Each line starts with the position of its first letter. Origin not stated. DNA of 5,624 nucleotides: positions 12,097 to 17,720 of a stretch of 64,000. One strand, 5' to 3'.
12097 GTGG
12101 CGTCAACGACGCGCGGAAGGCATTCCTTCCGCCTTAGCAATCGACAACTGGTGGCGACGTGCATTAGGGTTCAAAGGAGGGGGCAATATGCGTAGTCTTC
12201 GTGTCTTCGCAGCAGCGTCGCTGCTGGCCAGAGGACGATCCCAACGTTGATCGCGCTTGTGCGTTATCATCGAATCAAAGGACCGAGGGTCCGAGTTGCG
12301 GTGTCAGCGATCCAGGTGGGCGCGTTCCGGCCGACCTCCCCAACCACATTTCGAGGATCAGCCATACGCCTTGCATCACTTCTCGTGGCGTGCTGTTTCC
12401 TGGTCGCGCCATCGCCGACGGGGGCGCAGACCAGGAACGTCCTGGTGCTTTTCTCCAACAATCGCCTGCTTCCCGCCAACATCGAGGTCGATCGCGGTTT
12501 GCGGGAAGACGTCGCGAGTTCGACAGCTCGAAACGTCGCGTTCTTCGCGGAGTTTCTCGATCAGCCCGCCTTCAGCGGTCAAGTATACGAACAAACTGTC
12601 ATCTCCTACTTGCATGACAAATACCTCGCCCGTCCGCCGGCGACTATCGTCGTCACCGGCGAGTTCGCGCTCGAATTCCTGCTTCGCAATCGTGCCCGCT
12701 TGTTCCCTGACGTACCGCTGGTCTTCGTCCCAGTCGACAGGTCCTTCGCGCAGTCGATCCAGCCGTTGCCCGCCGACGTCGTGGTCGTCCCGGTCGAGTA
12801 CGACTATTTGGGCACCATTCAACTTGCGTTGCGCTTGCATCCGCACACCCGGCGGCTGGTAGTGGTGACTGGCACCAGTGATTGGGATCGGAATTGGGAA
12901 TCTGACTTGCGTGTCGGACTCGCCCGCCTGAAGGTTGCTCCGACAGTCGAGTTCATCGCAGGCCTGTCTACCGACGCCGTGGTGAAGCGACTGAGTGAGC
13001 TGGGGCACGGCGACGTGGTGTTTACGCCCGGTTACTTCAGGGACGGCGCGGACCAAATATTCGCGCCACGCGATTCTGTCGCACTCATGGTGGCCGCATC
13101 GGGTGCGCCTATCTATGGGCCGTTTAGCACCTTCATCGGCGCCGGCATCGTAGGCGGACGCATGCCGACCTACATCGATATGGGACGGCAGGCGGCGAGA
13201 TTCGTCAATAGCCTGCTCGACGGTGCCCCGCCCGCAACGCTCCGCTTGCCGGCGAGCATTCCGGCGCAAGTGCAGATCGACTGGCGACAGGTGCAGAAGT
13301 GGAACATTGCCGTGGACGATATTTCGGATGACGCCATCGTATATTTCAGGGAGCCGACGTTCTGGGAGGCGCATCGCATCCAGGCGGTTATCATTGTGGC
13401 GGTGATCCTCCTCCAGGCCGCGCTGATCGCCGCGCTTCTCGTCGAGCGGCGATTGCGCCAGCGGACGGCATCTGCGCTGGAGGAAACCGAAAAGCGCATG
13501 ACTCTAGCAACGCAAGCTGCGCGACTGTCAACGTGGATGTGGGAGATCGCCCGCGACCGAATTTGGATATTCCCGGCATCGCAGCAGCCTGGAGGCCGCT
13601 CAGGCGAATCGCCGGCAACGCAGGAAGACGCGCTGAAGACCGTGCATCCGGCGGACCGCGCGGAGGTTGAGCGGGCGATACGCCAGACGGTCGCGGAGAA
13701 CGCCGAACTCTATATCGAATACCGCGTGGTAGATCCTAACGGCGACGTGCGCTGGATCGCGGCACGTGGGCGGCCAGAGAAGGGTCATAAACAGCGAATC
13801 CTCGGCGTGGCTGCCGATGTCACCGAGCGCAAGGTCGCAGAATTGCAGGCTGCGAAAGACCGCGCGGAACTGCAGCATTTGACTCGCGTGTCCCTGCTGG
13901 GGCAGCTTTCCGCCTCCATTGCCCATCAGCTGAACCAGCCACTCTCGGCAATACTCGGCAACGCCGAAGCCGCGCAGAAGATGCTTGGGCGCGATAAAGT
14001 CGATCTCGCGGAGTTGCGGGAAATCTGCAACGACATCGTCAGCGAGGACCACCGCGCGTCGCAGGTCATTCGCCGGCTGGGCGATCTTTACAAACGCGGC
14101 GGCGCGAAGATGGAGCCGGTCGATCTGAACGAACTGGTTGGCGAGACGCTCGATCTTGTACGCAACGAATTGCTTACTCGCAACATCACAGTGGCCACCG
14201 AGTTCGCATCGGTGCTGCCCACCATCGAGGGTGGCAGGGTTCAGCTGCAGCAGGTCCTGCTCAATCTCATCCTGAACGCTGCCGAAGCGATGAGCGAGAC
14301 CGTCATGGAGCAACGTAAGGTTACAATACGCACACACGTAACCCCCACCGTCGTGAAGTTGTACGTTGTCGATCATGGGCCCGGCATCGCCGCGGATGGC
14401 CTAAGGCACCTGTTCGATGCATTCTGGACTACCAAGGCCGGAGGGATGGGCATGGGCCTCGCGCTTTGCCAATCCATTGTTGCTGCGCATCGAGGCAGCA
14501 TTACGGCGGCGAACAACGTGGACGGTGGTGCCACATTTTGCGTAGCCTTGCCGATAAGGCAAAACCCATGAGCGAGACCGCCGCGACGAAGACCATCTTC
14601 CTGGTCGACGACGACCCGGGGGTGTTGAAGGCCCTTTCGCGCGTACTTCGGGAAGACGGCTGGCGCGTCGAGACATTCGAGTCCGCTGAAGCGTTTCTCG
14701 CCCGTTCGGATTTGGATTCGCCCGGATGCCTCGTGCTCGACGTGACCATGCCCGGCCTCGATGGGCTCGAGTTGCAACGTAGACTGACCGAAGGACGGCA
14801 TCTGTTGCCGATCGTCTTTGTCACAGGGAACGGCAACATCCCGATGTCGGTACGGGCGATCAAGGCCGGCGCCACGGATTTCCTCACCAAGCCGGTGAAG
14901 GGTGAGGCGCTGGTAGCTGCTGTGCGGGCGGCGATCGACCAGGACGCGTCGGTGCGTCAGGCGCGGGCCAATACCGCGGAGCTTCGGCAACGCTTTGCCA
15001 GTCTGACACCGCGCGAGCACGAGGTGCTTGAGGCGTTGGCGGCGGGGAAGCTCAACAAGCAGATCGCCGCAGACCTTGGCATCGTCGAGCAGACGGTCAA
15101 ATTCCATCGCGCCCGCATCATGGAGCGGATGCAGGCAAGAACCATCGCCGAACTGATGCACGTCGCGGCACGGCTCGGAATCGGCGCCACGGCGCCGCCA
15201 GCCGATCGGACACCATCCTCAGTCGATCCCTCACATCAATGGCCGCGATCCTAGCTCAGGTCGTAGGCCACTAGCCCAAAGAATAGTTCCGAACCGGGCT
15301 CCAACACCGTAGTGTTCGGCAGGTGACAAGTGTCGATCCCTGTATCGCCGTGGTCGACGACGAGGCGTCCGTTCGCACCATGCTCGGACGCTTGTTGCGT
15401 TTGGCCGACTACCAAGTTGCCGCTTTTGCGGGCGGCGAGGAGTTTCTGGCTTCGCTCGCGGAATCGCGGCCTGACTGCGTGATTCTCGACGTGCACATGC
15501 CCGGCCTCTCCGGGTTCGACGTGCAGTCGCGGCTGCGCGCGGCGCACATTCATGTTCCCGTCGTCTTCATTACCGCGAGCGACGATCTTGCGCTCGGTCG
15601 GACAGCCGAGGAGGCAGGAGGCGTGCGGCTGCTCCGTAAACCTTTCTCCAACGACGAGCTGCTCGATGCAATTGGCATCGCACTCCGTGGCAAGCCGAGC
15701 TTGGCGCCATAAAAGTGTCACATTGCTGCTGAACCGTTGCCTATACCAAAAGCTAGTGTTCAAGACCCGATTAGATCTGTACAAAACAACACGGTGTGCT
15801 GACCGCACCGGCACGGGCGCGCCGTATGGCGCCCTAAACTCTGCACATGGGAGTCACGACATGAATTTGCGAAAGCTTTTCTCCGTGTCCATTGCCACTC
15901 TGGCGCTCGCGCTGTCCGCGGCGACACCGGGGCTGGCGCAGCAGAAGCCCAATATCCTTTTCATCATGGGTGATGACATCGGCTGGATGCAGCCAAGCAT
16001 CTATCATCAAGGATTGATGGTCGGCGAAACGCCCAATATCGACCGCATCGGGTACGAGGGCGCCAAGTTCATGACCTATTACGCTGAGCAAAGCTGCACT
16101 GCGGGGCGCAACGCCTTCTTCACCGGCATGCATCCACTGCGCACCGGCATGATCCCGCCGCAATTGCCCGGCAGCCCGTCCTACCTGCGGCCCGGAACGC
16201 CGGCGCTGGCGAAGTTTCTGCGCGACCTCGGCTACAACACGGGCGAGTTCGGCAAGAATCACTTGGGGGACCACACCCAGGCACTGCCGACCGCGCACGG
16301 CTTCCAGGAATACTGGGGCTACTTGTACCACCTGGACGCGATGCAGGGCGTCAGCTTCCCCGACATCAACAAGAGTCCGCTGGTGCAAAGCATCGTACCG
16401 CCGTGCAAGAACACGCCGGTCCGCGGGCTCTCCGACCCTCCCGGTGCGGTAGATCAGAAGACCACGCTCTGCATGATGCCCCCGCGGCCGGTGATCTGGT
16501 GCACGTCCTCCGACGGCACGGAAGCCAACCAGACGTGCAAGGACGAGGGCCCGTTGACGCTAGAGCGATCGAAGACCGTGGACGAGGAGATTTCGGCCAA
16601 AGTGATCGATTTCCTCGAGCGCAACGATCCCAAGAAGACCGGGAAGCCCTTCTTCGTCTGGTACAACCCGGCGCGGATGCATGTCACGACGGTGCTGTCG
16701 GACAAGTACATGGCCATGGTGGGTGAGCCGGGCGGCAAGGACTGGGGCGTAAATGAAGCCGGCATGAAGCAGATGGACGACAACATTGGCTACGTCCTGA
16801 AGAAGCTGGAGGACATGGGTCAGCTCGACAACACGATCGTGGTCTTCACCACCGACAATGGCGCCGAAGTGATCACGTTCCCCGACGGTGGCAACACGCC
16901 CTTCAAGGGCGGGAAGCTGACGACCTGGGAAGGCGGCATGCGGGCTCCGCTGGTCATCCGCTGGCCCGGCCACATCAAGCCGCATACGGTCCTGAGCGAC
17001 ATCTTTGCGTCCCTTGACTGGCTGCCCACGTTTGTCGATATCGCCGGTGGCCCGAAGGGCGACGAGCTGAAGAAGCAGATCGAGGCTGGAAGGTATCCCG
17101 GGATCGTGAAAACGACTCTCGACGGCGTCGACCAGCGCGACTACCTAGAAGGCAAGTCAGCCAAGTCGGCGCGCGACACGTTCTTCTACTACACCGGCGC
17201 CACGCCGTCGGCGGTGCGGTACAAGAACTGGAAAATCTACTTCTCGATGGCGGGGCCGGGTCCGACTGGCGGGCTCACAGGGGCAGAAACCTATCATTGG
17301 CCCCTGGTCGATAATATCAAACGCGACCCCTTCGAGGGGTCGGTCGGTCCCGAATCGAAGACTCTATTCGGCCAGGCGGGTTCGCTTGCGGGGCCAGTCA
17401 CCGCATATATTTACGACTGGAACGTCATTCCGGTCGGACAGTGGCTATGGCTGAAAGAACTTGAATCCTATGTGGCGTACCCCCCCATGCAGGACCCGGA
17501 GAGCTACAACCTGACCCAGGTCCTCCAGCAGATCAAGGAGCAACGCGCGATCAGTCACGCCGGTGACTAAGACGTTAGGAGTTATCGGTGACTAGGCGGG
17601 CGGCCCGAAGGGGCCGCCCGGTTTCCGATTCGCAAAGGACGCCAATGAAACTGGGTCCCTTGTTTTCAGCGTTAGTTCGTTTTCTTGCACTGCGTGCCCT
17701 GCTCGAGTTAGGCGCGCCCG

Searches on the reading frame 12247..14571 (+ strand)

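Call 68: search_protein_families(library=pfam, proteins=[window:12247-14571:+], max_evalue=0.0001)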
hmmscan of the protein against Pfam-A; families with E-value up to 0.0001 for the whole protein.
window:12247-14571:+ (774 aa): 4 families
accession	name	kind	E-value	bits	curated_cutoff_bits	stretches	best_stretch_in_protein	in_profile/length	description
PF02518.31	HATPase_c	-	3.2e-21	76.3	26.4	1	664-771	3-110/111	Histidine kinase-, DNA gyrase B-, and HSP90-like ATPase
PF08447.18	PAS_3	-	6.7e-13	49.2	25.6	1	453-521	17-88/89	PAS fold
PF00512.31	HisKA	-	1.7e-08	34.8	26.9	1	551-616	2-62/66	His Kinase A (phospho-acceptor) domain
PF08448.16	PAS_4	-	7.1e-05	23.4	23.1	0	466-529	43-109/110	PAS fold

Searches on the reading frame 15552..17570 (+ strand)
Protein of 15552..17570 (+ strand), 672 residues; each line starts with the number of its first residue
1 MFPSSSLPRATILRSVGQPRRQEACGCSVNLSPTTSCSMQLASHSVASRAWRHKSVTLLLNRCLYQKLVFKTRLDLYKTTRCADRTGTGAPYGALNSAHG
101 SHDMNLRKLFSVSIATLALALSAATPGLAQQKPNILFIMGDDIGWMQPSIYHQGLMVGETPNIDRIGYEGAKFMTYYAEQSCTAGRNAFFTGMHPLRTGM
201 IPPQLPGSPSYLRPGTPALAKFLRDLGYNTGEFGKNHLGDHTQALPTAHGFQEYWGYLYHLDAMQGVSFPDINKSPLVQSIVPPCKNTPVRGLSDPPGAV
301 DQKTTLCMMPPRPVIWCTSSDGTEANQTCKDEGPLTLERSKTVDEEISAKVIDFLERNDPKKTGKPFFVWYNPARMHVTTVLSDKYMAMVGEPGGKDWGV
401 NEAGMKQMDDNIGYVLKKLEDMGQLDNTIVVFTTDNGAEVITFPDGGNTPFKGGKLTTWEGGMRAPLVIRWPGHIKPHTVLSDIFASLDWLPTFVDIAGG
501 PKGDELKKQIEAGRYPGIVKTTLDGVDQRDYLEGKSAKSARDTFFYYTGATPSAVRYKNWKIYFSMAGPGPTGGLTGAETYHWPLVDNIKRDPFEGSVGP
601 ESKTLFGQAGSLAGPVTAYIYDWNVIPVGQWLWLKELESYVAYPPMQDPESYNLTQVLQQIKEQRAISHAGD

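Call 68: search_protein_families(library=pfam, proteins=[window:15552-17570:+], max_evalue=0.0001)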
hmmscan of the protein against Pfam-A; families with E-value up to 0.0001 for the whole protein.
window:15552-17570:+ (672 aa): 3 families
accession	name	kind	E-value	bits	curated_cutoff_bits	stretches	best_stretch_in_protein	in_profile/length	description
PF00884.28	Sulfatase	-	6.5e-44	150.9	25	1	133-499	1-300/301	Sulfatase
PF16347.10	SGSH_C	-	1.2e-06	29.2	29.3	1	458-506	11-59/154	N-sulphoglucosamine sulphohydrolase, C-terminal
PF14707.11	Sulfatase_C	-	1.8e-06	29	30.9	1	539-595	1-67/127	C-terminal region of aryl-sulfatase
